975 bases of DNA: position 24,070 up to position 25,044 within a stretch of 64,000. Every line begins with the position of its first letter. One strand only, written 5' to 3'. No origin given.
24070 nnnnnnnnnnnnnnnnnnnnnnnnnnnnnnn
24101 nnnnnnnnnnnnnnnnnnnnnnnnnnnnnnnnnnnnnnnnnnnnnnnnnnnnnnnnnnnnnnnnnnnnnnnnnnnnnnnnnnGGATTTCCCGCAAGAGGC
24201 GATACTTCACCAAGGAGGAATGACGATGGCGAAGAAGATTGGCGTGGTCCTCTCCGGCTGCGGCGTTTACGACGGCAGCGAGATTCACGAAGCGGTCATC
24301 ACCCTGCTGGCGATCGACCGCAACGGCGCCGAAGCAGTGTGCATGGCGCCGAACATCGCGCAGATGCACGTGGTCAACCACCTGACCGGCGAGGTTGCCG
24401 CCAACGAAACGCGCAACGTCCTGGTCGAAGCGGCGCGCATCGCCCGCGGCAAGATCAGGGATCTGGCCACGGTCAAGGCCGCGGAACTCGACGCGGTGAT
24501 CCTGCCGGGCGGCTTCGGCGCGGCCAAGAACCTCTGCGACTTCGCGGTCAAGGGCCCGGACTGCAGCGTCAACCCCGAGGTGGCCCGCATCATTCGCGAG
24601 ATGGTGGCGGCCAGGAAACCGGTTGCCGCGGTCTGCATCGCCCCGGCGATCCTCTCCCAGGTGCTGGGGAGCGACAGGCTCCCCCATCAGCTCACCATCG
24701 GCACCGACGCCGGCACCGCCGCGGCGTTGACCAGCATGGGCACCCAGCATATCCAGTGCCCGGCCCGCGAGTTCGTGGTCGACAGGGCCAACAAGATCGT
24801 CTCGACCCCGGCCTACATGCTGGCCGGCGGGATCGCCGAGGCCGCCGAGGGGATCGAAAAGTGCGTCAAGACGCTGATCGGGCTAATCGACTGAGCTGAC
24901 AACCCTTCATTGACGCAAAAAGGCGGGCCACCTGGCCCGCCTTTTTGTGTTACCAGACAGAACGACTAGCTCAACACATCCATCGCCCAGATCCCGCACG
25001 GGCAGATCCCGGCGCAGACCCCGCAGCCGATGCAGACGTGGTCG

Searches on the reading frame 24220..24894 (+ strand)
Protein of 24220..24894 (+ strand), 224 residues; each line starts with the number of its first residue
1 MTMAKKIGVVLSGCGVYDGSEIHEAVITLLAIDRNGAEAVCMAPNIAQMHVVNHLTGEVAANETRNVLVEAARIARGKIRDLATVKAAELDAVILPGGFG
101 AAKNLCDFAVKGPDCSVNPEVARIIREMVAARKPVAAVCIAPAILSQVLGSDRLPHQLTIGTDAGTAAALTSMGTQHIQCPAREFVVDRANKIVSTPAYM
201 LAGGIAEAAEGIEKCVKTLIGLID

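Call 66: search_protein_families(library=pfam, proteins=[window:24220-24894:+], max_evalue=0.001)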
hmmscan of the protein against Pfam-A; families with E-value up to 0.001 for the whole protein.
window:24220-24894:+ (224 aa): 1 family
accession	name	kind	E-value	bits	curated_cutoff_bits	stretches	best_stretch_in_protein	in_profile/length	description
PF01965.30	DJ-1_PfpI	-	1.7e-07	31.6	26.6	1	18-147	9-109/165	DJ-1/PfpI family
